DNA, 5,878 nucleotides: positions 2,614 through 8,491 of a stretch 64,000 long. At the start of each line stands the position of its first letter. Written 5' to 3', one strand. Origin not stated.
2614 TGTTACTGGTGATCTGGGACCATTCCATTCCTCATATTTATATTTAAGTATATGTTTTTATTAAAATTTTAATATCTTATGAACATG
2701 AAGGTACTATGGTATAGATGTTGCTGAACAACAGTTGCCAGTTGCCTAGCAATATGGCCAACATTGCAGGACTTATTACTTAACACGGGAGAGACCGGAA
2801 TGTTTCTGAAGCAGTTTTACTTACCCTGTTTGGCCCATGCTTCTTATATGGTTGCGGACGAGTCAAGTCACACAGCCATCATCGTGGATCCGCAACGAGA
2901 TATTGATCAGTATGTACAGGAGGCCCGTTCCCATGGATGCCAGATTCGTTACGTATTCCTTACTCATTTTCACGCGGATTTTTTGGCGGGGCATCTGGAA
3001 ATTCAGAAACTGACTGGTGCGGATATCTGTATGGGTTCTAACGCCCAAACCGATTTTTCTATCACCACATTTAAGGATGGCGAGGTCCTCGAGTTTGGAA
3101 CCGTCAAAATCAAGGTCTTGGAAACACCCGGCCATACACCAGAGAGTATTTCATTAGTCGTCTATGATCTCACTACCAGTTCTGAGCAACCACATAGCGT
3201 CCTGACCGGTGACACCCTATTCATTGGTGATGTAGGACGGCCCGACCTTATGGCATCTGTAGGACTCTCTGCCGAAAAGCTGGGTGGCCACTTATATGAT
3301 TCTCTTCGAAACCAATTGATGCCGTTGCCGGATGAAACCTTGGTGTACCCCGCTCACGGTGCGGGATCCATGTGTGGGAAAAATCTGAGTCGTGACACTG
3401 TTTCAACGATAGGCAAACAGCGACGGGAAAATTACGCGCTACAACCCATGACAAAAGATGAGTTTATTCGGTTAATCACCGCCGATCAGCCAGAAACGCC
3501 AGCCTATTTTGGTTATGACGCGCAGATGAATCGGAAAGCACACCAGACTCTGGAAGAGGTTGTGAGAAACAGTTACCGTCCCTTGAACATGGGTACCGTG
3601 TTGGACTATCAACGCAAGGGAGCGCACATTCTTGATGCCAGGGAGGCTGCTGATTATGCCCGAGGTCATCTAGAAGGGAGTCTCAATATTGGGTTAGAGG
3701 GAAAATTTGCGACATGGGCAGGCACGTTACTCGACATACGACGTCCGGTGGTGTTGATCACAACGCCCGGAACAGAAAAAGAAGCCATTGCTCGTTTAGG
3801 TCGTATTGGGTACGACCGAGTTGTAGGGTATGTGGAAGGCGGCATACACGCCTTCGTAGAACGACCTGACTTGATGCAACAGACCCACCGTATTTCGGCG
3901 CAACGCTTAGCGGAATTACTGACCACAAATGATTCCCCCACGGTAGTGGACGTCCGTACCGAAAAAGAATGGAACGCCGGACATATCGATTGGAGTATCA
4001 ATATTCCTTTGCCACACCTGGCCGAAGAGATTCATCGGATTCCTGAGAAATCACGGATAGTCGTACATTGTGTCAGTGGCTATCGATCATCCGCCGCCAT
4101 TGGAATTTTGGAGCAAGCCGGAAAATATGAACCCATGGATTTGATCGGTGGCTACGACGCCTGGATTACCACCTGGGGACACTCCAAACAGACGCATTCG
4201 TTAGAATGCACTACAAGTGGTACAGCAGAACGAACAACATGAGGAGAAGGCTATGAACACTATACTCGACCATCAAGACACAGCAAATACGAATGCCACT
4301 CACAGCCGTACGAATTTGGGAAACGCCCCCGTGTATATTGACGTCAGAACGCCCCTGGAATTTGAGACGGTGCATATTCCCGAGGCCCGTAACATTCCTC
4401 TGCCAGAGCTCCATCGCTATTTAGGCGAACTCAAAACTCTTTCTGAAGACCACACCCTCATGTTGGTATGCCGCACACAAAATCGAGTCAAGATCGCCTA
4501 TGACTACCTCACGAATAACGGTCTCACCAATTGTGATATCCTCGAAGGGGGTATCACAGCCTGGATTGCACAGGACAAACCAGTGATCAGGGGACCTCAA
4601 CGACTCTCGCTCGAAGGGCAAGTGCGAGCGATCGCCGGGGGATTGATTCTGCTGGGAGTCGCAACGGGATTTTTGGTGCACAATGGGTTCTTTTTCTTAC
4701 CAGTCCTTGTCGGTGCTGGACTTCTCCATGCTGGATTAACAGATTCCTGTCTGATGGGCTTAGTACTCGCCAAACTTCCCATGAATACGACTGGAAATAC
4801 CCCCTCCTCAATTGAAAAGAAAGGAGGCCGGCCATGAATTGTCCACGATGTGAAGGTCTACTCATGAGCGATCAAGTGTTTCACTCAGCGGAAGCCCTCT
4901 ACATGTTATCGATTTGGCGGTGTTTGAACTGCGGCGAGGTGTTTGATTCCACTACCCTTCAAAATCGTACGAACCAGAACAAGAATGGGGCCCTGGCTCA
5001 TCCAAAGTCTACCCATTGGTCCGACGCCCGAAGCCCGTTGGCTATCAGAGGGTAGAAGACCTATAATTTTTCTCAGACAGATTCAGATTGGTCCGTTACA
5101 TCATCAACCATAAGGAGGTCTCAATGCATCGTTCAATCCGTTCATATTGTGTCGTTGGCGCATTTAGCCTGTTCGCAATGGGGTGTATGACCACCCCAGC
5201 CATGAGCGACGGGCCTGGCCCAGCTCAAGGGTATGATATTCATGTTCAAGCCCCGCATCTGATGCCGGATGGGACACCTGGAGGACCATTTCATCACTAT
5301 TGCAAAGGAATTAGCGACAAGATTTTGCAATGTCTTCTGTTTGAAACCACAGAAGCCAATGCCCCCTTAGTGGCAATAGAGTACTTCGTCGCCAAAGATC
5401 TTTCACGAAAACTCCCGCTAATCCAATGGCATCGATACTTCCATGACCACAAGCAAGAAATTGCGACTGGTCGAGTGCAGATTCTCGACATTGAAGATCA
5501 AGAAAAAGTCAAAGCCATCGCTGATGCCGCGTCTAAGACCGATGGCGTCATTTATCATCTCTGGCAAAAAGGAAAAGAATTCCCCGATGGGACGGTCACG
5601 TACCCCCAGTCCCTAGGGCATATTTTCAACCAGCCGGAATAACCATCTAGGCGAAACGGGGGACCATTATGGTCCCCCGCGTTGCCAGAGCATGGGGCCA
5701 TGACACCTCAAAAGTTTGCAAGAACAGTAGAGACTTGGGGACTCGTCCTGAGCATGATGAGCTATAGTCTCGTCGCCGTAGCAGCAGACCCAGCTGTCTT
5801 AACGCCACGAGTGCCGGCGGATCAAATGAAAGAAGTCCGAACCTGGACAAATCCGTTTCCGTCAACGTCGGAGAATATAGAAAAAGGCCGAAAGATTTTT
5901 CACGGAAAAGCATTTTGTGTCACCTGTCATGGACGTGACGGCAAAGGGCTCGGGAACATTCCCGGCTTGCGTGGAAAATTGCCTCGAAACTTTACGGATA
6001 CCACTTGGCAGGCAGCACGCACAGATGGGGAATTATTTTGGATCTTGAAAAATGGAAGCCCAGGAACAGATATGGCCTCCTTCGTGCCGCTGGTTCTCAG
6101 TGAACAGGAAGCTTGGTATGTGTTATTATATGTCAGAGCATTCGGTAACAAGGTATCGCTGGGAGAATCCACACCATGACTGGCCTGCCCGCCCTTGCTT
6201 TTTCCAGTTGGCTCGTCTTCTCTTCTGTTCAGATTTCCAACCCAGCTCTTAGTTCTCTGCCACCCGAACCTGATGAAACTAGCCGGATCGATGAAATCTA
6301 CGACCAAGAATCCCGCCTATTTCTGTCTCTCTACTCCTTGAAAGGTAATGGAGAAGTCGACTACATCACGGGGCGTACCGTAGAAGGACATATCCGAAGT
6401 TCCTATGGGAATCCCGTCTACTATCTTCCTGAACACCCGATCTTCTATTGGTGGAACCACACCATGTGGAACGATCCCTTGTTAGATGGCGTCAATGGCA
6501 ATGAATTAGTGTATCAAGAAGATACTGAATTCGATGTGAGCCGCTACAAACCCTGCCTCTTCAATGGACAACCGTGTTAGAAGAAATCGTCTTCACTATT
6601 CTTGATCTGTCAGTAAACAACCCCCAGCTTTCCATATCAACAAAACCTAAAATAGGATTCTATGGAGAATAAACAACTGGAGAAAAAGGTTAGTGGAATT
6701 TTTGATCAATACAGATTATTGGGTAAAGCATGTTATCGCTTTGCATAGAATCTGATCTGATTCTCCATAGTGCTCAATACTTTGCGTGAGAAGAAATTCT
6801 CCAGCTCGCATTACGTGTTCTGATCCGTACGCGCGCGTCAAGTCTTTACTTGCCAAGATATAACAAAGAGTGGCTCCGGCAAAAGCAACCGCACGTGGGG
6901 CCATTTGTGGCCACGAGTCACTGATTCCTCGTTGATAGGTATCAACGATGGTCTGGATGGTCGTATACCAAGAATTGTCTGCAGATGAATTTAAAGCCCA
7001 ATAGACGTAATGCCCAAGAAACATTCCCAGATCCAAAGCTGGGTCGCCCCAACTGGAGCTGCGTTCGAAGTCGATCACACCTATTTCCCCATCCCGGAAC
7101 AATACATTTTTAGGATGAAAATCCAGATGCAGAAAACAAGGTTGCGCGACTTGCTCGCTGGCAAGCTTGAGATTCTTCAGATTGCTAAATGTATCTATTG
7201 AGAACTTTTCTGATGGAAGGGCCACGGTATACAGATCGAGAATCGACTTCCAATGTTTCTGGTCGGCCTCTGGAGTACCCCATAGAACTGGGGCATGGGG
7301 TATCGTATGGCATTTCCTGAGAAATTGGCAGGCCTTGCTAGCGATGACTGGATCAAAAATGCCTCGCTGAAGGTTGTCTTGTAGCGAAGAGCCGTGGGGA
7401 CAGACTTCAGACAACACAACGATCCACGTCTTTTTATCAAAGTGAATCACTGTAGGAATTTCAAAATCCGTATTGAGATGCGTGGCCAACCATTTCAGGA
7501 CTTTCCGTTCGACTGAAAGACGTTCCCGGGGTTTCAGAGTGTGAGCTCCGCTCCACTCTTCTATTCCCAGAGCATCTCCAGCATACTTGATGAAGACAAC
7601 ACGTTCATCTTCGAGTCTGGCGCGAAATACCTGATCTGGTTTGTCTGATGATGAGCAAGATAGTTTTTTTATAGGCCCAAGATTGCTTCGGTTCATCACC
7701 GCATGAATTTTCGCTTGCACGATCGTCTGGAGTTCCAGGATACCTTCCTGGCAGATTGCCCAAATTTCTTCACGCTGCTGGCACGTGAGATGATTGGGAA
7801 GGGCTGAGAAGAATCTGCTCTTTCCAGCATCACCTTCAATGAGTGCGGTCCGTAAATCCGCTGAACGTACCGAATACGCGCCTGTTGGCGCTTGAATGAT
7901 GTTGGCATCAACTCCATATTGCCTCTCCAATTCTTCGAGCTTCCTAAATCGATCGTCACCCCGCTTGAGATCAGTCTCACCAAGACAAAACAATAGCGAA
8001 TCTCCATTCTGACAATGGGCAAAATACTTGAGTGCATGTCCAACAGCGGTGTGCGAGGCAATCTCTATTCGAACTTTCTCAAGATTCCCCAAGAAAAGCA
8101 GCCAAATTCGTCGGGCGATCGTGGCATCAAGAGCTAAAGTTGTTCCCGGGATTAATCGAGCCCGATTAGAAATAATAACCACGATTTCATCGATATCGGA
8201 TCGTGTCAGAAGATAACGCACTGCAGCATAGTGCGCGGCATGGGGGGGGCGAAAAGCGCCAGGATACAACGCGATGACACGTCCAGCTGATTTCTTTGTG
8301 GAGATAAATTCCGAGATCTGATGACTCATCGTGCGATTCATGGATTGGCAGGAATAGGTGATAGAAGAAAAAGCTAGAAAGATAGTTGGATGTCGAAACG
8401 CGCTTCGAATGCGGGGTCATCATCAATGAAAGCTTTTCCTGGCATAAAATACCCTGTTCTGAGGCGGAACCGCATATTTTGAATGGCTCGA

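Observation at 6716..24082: Candidate undescribed phospho-glycan synthesis/export pathway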

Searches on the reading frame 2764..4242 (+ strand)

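Call 6: search_protein_families(library=pfam, proteins=[window:2764-4242:+], max_evalue=0.01)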
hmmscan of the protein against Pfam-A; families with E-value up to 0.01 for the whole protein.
window:2764-4242:+ (492 aa): 3 families
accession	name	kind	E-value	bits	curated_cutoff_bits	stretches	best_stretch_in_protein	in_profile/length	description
PF00581.25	Rhodanese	-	1.2e-27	96.8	22.2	2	379-468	2-100/102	Rhodanese-like domain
PF00753.33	Lactamase_B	-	2.3e-10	41.2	22.7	1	23-198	4-196/196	Metallo-beta-lactamase superfamily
PF12706.13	Lactamase_B_2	-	0.009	16.1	27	0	39-88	3-70/200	Beta-lactamase superfamily domain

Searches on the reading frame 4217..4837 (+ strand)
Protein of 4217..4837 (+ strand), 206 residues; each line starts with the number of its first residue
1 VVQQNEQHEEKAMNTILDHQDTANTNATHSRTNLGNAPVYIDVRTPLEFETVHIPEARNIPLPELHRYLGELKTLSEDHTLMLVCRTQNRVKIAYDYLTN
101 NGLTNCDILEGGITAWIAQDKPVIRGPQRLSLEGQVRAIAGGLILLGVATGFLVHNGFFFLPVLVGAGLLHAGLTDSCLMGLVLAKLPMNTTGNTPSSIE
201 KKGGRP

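Call 6: search_protein_families(library=pfam, proteins=[window:4217-4837:+], max_evalue=0.01)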
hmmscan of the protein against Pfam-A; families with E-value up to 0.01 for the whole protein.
window:4217-4837:+ (206 aa): 2 families
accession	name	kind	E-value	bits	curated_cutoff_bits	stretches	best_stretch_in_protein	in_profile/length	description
PF00581.25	Rhodanese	-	6.5e-14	52.7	22.2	1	38-118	13-101/102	Rhodanese-like domain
PF11127.14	YgaP-like_TM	-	0.00011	22.7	25.3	1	132-186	8-59/66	Inner membrane protein YgaP-like, transmembrane domain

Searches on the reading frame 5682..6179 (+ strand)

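Call 6: search_protein_families(library=pfam, proteins=[window:5682-6179:+], max_evalue=0.01)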
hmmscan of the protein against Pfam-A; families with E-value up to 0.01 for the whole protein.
window:5682-6179:+ (165 aa): 2 families
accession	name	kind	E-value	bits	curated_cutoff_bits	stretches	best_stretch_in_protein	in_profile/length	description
PF13442.11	Cytochrome_CBB3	-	7.5e-09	36.2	27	1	65-151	2-68/68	Cytochrome C oxidase, cbb3-type, subunit III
PF00034.26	Cytochrom_C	-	2.8e-08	35.4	21.3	1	66-152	1-87/90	Cytochrome c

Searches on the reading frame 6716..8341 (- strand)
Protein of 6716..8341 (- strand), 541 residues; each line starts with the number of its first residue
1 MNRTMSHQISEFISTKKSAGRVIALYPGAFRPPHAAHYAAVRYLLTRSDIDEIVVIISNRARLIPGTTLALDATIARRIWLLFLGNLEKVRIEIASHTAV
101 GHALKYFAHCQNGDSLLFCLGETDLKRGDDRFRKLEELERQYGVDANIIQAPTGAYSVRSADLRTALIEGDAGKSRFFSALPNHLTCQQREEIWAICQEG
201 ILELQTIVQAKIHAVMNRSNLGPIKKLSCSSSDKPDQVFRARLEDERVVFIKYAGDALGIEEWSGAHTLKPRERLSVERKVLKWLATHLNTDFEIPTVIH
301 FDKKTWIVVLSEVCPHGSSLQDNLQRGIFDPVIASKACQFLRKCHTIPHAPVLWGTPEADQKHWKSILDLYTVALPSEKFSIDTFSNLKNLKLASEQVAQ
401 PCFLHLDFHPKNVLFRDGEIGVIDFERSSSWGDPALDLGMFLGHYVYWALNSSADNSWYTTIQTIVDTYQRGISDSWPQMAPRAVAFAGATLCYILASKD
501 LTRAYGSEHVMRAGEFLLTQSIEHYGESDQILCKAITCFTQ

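Call 6: search_protein_families(library=pfam, proteins=[window:6716-8341:-], max_evalue=0.01)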
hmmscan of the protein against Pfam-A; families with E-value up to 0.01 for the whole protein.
window:6716-8341:- (541 aa): 1 family
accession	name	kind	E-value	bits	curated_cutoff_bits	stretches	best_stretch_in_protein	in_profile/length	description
PF01636.29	APH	-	2.8e-15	57.2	23.2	1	271-448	33-211/239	Phosphotransferase enzyme family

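Call 17: search_solved_structures(query=window:6716-8341:-, max_evalue=1)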
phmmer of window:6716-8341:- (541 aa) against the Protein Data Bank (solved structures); distinct sequences matched with E-value up to 1: 6.
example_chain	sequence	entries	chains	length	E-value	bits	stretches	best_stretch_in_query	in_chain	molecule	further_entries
3ham_A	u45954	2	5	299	0.15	13.4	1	399-437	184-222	Aminoglycoside phosphotransferase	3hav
3uzr_A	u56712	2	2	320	0.21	13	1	400-437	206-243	Aminoglycoside phosphotransferase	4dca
9o56_A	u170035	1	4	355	0.29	12.5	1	400-446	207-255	Aminoglycoside phosphotransferase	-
7s3l_A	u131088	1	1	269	0.33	12.3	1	401-447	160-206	Aminoglycoside phosphotransferase family protein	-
2pyw_A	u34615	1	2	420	0.75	11.1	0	400-447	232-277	Uncharacterized protein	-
8v3v_A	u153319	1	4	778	0.87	10.9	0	395-449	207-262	Acyl-Coenzyme A dehydrogenase family, member 11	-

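Call 38: search_protein_families(library=ncbifam, proteins=[window:6716-8341:-], max_evalue=0.01)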
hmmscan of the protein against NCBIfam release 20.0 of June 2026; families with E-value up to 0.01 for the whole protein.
window:6716-8341:- (541 aa): 8 families
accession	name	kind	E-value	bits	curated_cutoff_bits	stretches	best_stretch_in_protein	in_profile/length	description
NF038156.1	lant_syn_V_LxmK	equivalog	1.7e-12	47.1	315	1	211-454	3-243/347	class V lanthionine synthetase subunit LxmK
TIGR01767.2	MTRK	equivalog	1.2e-05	24.6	275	0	271-342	75-143/401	S-methyl-5-thioribose kinase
NF000846.0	PRK00071.2-5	equivalog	0.00016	21.3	329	1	16-61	14-59/210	nicotinate-nucleotide adenylyltransferase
TIGR02721.1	ycfN_thiK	equivalog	0.00018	20.7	299.45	1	385-442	129-186/256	thiamine kinase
TIGR02906.1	spore_CotS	subfamily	0.00052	19.1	172.7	1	381-446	168-232/314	CotS family spore coat protein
NF000843.0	PRK00071.2-2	equivalog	0.0024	17.4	240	1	16-67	7-58/212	nicotinate-nucleotide adenylyltransferase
NF033068.1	APH_3p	equivalog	0.0037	16.8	205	0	236-438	24-212/255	APH(3') family aminoglycoside O-phosphotransferase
TIGR03724.2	arch_bud32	equivalog_domain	0.0075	15.8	125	0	403-472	106-172/193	KEOPS complex kinase/ATPase Bud32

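Call 52: search_solved_structures(query=A5, max_evalue=1)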
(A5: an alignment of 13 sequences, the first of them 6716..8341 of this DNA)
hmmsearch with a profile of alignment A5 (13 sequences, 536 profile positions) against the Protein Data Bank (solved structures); distinct sequences matched with E-value up to 1: 20.
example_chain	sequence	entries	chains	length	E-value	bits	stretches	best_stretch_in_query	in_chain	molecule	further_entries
2pyw_A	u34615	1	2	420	5e-05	25.2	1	375-480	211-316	Uncharacterized protein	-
3h05_A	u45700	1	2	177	0.055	15.2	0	119-165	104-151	uncharacterized protein VPA0413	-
4ymi_A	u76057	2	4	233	0.066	14.9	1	9-49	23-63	Probable nicotinate-nucleotide adenylyltransferase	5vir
5db4_A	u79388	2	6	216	0.071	14.8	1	9-49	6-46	Nicotinate-nucleotide adenylyltransferase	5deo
1kam_A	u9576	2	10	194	0.12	14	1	13-46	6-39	NICOTINATE-NUCLEOTIDE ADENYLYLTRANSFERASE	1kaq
9o56_A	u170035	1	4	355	0.13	13.9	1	396-439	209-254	Aminoglycoside phosphotransferase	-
4rpi_A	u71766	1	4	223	0.14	13.8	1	12-51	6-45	nicotinate-nucleotide adenylyltransferase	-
4s1o_A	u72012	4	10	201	0.18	13.4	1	12-51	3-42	Probable nicotinate-nucleotide adenylyltransferase | Nicotinate-nucleotide adenylyltransferase | nicotinate mononucleotide adenylyltransferase NadD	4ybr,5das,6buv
7s3l_A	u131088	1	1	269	0.18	13.4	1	377-440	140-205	Aminoglycoside phosphotransferase family protein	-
4x0e_A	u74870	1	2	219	0.21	13.3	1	12-51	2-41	Probable nicotinate-nucleotide adenylyltransferase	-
3lm0_A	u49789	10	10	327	0.36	12.5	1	383-429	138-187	Serine/threonine-protein kinase 17B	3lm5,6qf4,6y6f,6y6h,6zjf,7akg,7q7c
1yul_A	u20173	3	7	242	0.37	12.4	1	11-61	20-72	Probable nicotinate-nucleotide adenylyltransferase | 'Probable nicotinate-nucleotide adenylyltransferase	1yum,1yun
1o9r_A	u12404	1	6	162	0.82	11.3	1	454-532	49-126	AGROBACTERIUM TUMEFACIENS DPS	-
5afv_A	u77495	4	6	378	0.83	11.3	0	324-441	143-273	CHOLINE KINASE ALPHA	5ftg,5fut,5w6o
3zm9_A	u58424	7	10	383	0.85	11.2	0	324-441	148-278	CHOLINE KINASE ALPHA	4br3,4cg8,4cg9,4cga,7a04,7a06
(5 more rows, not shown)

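Call 74: search_protein_families(library=padloc, proteins=[window:6716-8341:-], max_evalue=0.001)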
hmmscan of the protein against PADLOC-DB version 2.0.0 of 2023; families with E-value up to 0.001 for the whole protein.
window:6716-8341:- (541 aa): 0 families

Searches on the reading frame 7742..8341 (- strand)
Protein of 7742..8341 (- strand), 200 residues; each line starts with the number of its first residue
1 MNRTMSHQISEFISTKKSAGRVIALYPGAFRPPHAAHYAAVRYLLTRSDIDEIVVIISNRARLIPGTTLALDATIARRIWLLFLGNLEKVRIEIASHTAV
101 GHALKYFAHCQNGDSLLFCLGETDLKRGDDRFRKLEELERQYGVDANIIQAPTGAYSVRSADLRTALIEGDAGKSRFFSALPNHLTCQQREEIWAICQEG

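Call 71: predict_structure(alignment_id=A8)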
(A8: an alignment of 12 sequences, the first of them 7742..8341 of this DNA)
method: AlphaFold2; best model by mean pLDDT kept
length: 200 residues; sequences in the alignment: 12
mean_pLDDT: 87.7   pTM: 0.82
mean pLDDT of the five models: 87.7, 87.5, 87.1, 85.2, 81.4
residues with pLDDT >= 90: 138; 70-90: 43; 50-70: 4; < 50: 15
segments of 3 or more residues with pLDDT < 50: 1-15
pLDDT, mean of each block of 10 residues (from residue 1): 41 54 89 91 96 95 88 94 91 93 95 94 83 91 95 88 91 95 96 95
secondary structure, 60 per line:
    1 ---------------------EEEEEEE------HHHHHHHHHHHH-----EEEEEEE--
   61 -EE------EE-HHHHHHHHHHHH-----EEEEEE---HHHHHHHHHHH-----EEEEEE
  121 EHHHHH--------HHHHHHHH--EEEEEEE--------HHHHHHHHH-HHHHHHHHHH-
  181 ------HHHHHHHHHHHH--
elements in order: E22-28 H35-46 E52-58 H73-84 E90-95 H99-109 E115-121 H122-126 H135-142 E145-151 H160-168 H170-179 H187-198

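Call 73: fold_search(model_id=the predicted structure, library=pdb)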
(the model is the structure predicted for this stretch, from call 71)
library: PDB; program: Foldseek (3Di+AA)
matches with E <= 10: 1573; with E <= 0.001: 61
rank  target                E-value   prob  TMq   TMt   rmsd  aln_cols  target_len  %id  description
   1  3nbk_D                1.8e-05  1.00  0.53  0.63   5.4       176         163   19  Phosphopantetheine Adenylyltransferase from Mycobacterium tuberculosis in complex with 4'-phosphopantetheine (released 2010-09-15)
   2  4r0n_A                2.7e-05  1.00  0.53  0.64   5.4       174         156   19  Hexagonal form of phosphopantetheine adenylyltransferase from Mycobacterium tuberculosis (released 2014-08-13)
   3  5h16_A                2.9e-05  1.00  0.57  0.68   5.2       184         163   19  Crystal structure of the complex of Phosphopantetheine adenylyltransferase from Acinetobacter baumannii with citrate a (released 2016-11-09)
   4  1kaq_A                2.9e-05  1.00  0.53  0.57   5.7       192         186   16  Structure of Bacillus subtilis Nicotinic Acid Mononucleotide Adenylyl Transferase (released 2002-07-12)
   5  5llt_A                3.5e-05  1.00  0.56  0.56   6.7       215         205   15  Plasmodium falciparum nicotinic acid mononucleotide adenylyltransferase complexed with NaAD (released 2016-11-30)
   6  5h16_B                3.7e-05  1.00  0.54  0.64   5.3       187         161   19  Crystal structure of the complex of Phosphopantetheine adenylyltransferase from Acinetobacter baumannii with citrate a (released 2016-11-09)
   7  1tfu                  4.2e-05  1.00  0.53  0.64   5.2       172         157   17  phosphopantetheine adenylyltransferase from Mycobacterium tuberculosis (released 2004-09-14)
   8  7yxz_A                4.2e-05  1.00  0.52  0.63   5.6       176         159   16  Crystal structure of Mycobacterium abscessus Phosphopantetheine adenylyltransferase in complex with Coenzyme A (released 2022-07-06)
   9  3nba_A                4.5e-05  1.00  0.54  0.66   5.2       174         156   18  Phosphopantetheine Adenylyltranferase from Mycobacterium tuberculosis in complex with adenosine-5'-[(alpha,beta)-methy (released 2010-09-15)
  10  5o0a_B                4.5e-05  1.00  0.48  0.58   6.0       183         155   14  Crystal structure of Phosphopantetheine adenylyltransferase from Mycobacterium abcessus in complex with 5-methyl-1-phe (released 2017-06-28)
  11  5deo_D                5.8e-05  1.00  0.55  0.60   6.0       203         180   14  Mycobacterium abscessus NadD in complex with nicotinic acid adenine dinucleotide (released 2016-08-24)
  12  3nbk_A                6.5e-05  1.00  0.54  0.65   5.4       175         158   17  Phosphopantetheine Adenylyltransferase from Mycobacterium tuberculosis in complex with 4'-phosphopantetheine (released 2010-09-15)
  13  1kaq_E                7.4e-05  1.00  0.50  0.56   5.1       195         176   17  Structure of Bacillus subtilis Nicotinic Acid Mononucleotide Adenylyl Transferase (released 2002-07-12)
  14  2h2a_A                8.9e-05  1.00  0.60  0.63   5.4       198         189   16  Crystal structure of Nicotinic acid mononucleotide adenylyltransferase from Staphylococcus aureus: product bound form  (released 2006-08-08)
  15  6qmg                  8.9e-05  1.00  0.51  0.63   5.3       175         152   19  Phosphopantetheine adenylyltransferase from Mycobacterium tuberculosis in complex with 5-methyl-1-phenyl-1H-pyrazole-4-c (released 2020-02-26)
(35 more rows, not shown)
